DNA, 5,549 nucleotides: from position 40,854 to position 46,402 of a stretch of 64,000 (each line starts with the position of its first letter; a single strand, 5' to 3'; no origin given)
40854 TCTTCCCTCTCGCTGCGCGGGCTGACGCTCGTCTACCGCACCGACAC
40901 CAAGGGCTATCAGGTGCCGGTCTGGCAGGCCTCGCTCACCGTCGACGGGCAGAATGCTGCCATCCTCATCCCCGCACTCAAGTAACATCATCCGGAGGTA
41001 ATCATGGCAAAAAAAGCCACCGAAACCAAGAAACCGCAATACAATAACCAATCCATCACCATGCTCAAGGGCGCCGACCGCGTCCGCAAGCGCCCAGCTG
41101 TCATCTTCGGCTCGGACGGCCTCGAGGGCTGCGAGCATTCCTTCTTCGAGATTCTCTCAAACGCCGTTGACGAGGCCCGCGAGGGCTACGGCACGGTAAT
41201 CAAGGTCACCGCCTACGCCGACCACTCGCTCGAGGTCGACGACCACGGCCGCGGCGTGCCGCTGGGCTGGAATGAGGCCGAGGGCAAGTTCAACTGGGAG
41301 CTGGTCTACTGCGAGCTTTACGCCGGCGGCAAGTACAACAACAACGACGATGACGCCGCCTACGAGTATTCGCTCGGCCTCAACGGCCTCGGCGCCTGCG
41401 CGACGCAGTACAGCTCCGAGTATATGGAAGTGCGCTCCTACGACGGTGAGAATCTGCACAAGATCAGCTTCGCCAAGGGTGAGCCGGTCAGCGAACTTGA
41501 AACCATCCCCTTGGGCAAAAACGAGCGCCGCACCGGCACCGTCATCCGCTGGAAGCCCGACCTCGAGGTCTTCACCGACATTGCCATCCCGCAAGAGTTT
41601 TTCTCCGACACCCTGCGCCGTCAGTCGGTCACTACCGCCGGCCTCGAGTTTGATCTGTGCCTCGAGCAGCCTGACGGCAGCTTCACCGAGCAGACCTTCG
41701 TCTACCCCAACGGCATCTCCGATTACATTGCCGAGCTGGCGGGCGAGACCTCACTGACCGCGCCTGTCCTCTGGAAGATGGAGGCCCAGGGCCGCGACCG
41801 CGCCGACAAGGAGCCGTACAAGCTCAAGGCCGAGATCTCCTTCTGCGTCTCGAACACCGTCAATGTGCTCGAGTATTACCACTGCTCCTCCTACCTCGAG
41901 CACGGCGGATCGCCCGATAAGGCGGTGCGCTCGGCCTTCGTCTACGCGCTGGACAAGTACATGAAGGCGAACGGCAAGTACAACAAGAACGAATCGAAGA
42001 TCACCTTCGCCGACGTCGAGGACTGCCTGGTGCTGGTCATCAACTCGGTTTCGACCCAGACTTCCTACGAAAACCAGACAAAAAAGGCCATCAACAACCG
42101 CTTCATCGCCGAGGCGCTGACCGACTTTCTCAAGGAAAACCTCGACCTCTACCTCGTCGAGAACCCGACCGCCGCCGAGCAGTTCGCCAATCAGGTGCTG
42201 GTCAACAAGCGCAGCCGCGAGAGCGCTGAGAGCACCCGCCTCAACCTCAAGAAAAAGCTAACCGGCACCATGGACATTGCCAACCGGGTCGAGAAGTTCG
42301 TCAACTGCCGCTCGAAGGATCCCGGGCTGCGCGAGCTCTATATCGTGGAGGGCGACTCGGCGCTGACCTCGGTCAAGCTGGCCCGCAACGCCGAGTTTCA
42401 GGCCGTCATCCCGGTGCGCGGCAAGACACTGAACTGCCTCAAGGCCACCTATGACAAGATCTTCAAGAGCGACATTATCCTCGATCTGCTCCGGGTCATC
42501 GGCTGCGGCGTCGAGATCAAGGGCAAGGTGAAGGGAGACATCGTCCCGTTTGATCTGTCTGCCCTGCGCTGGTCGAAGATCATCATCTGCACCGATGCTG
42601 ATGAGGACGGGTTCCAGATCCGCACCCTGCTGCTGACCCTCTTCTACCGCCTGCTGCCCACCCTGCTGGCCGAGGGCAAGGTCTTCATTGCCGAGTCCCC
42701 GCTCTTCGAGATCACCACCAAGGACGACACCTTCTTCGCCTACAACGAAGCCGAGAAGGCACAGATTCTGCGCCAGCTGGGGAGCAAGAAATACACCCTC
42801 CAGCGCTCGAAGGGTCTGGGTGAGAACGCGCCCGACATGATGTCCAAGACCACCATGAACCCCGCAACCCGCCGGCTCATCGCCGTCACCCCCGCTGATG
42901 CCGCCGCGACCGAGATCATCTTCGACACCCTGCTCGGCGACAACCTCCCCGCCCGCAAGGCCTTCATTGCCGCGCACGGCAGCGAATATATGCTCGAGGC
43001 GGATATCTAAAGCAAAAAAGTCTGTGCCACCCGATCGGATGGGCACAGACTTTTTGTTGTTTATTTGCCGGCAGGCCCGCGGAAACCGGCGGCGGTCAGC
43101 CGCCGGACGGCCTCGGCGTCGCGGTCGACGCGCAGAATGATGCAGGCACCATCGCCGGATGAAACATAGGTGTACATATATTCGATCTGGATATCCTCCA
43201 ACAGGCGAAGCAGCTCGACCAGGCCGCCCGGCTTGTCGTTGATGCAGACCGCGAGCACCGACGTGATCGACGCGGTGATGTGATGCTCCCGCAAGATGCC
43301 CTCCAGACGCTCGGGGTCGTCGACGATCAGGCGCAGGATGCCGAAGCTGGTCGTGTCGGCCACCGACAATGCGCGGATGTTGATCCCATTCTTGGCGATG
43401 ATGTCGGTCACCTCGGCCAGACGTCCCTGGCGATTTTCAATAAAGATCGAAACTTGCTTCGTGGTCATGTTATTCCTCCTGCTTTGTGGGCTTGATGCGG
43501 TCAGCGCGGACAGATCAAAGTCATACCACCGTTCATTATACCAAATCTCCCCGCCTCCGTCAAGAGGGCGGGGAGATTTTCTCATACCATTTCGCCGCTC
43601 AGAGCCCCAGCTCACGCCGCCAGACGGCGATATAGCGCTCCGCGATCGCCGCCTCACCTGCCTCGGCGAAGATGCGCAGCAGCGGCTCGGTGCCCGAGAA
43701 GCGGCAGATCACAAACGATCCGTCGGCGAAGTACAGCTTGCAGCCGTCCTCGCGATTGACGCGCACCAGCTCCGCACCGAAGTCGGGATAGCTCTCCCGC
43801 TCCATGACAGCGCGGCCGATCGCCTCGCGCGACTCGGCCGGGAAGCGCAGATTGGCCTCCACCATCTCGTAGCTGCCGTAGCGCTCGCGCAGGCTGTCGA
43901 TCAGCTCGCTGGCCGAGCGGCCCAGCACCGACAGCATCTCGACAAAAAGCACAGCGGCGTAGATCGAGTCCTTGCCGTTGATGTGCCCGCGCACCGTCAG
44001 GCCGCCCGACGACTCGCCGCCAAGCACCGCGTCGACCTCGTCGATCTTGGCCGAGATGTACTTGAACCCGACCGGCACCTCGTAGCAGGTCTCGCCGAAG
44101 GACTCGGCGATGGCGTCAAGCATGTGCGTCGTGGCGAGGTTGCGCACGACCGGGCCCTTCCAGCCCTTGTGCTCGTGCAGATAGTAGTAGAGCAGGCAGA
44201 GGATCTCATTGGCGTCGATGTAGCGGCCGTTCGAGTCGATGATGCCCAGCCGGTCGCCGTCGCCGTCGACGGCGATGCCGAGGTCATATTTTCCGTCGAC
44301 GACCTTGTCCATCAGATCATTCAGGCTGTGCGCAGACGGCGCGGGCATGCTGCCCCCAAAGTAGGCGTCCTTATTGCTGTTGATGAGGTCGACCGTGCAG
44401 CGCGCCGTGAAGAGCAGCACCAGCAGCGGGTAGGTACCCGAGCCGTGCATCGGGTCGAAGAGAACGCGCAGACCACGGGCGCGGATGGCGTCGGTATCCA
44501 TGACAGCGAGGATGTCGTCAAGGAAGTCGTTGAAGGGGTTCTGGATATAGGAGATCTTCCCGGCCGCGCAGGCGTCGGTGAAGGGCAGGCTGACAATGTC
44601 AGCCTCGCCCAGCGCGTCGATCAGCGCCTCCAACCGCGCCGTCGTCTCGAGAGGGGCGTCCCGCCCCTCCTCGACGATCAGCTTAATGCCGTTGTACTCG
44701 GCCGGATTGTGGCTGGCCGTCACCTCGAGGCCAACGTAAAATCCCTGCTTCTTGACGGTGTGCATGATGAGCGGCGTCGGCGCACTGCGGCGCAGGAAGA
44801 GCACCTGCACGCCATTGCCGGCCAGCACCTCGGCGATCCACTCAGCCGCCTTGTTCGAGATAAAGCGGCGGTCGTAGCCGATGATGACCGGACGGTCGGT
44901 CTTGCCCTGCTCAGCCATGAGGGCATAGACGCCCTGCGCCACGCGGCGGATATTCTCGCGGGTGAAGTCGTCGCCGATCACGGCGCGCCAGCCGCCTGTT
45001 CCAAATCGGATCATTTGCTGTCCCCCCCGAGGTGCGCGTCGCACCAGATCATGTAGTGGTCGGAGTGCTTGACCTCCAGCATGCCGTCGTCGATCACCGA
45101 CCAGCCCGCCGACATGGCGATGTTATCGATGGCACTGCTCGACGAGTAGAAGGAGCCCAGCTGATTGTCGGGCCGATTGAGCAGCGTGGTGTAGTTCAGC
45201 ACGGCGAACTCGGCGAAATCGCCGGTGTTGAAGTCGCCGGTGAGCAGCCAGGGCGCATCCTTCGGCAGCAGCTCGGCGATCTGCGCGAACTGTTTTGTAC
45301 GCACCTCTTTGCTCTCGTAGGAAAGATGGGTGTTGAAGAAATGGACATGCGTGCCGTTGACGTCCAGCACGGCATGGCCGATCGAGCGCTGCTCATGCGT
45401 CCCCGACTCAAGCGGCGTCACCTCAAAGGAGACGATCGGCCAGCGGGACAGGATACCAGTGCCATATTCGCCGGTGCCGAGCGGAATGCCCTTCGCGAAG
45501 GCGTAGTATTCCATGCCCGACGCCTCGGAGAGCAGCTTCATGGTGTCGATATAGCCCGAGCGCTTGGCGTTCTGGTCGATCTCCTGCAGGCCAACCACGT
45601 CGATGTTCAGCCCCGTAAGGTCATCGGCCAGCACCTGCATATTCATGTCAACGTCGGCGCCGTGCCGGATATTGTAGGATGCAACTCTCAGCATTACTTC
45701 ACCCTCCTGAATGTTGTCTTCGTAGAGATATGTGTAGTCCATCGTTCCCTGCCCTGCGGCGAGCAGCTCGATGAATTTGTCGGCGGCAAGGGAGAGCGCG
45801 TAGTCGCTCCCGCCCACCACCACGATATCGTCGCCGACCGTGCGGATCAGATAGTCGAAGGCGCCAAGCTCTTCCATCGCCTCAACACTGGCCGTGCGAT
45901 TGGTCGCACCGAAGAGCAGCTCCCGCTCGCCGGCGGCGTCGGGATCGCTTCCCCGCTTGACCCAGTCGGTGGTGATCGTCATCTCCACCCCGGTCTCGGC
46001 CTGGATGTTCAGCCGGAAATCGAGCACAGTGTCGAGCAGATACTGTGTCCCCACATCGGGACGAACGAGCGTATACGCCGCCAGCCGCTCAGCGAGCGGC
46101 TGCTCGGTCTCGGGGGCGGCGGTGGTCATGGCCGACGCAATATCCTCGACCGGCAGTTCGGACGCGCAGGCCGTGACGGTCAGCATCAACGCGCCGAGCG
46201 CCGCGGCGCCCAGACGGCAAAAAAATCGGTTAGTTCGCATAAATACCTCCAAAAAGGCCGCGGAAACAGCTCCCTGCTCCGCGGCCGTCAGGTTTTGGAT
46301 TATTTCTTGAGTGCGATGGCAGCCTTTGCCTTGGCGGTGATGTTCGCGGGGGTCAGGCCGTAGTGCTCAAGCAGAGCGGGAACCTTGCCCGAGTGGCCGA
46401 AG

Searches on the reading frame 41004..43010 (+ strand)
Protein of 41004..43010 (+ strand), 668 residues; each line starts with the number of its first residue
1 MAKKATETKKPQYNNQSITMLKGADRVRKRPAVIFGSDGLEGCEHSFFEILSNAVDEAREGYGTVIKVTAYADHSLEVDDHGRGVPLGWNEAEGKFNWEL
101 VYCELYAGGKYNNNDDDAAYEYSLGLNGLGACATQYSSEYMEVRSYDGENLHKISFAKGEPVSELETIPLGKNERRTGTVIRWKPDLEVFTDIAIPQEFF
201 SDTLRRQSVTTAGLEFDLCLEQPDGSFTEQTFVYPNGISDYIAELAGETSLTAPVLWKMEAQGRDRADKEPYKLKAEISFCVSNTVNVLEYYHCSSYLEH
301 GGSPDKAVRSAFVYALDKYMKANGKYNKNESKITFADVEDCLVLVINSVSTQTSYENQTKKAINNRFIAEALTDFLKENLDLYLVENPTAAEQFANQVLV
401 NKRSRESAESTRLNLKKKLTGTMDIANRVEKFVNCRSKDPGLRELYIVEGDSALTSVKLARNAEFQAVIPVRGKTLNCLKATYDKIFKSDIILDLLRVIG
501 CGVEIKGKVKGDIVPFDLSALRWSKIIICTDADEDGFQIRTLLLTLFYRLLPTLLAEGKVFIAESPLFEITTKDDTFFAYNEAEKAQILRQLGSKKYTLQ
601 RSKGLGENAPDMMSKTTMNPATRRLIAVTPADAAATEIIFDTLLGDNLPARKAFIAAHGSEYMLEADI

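Call 98: search_protein_families(library=pfam, proteins=[window:41004-43010:+], max_evalue=0.00001)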
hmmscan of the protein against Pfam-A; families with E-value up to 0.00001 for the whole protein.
window:41004-43010:+ (668 aa): 3 families
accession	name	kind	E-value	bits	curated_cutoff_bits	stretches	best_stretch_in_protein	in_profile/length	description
PF00204.31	DNA_gyraseB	-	4e-26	92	27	1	237-412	1-171/173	DNA gyrase B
PF00986.26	DNA_gyraseB_C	-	2.1e-20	73.1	29.8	1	595-655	2-62/63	DNA gyrase B subunit, carboxyl terminus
PF01751.28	Toprim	-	1.3e-16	60.9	23.1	1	444-564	1-95/96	Toprim domain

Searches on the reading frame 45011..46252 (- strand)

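Call 98: search_protein_families(library=pfam, proteins=[window:45011-46252:-], max_evalue=0.00001)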
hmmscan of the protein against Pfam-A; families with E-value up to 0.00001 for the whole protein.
window:45011-46252:- (413 aa): 2 families
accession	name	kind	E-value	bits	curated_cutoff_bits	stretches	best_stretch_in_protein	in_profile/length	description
PF03372.29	Exo_endo_phos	-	2.5e-19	70.3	24.5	1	191-399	1-225/225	Endonuclease/Exonuclease/phosphatase family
PF23226.1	Exo_endo_phos_PGAP2IP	-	3.2e-10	40.1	27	1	193-331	9-147/239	PGAP2IP, C-terminal nuclease-like domain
